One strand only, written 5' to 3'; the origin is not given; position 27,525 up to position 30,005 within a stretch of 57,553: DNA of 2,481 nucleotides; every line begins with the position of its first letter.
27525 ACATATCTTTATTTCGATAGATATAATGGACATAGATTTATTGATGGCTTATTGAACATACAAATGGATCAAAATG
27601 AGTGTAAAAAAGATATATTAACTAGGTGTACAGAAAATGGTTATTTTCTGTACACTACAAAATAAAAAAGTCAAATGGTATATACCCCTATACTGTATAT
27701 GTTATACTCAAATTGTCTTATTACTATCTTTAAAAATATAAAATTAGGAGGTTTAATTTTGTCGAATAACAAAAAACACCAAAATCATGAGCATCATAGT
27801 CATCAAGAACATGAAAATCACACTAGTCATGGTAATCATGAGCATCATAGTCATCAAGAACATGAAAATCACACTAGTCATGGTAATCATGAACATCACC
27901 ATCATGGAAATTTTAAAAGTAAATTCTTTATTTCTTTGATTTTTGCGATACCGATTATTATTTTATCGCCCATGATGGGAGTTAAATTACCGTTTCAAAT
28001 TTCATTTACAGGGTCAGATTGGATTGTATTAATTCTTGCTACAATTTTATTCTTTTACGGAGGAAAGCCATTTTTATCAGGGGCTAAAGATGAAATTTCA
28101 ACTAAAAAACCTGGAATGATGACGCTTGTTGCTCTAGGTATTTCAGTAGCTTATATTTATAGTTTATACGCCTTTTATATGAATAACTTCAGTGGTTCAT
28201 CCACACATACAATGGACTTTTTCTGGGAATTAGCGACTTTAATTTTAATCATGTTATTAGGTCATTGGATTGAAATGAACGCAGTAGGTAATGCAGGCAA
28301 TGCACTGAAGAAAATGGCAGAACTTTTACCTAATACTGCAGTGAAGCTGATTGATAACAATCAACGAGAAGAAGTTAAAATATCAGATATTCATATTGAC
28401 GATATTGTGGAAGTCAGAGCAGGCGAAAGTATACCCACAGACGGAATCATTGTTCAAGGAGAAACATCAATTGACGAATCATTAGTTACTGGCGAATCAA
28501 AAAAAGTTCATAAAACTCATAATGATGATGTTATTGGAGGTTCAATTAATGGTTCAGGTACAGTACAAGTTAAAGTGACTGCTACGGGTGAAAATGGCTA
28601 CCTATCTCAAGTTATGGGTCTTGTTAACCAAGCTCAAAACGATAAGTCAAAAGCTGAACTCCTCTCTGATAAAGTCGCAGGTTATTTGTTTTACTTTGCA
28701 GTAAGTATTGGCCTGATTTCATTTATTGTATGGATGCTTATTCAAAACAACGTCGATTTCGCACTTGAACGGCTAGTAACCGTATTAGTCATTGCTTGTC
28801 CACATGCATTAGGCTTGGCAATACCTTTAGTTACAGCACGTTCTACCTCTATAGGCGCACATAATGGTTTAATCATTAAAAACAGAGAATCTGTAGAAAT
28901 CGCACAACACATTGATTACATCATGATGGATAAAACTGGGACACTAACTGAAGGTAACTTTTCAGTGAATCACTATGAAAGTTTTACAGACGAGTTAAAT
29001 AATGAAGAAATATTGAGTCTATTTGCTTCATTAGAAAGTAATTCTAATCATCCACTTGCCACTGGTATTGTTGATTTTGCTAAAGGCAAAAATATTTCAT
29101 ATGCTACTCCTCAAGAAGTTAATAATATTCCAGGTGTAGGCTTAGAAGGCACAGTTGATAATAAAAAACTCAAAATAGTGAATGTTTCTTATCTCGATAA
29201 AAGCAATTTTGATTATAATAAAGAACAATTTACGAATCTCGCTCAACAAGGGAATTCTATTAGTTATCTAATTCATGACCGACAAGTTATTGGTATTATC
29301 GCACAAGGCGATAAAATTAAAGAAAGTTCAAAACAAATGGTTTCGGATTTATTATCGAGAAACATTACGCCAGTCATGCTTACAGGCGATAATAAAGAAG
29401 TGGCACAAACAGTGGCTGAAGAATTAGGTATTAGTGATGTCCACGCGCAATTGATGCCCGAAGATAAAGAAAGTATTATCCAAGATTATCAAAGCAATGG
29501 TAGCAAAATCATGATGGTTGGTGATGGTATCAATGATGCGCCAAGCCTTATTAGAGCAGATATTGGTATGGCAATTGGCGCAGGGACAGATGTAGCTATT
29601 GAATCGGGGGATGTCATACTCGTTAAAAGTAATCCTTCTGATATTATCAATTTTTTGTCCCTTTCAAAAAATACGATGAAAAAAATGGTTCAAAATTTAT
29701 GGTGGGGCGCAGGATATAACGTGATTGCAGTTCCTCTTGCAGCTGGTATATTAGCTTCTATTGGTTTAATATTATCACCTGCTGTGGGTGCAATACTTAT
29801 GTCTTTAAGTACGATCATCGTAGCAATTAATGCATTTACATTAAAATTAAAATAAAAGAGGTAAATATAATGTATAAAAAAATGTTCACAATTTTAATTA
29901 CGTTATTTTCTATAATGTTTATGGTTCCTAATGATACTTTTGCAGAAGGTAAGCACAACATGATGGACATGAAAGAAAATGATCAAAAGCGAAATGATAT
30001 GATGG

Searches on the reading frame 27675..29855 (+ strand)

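Call 62: search_protein_families(library=padloc, proteins=[window:27675-29855:+], max_evalue=0.001)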
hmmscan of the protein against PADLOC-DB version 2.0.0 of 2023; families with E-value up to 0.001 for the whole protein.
window:27675-29855:+ (726 aa): 0 families

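Call 63: search_protein_families(library=pfam, proteins=[window:27675-29855:+], max_evalue=0.001)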
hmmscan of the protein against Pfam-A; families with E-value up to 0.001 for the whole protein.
window:27675-29855:+ (726 aa): 3 families
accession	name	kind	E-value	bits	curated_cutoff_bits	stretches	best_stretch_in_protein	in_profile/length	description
PF00122.25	E1-E2_ATPase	-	1e-50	172.2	28.1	1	217-396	2-180/181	E1-E2 ATPase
PF00702.32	Hydrolase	-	2e-28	100.5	26.4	1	413-629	1-191/191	haloacid dehalogenase-like hydrolase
PF02535.28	Zip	-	8.1e-05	22.4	35.1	0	32-103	123-194/323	ZIP Zinc transporter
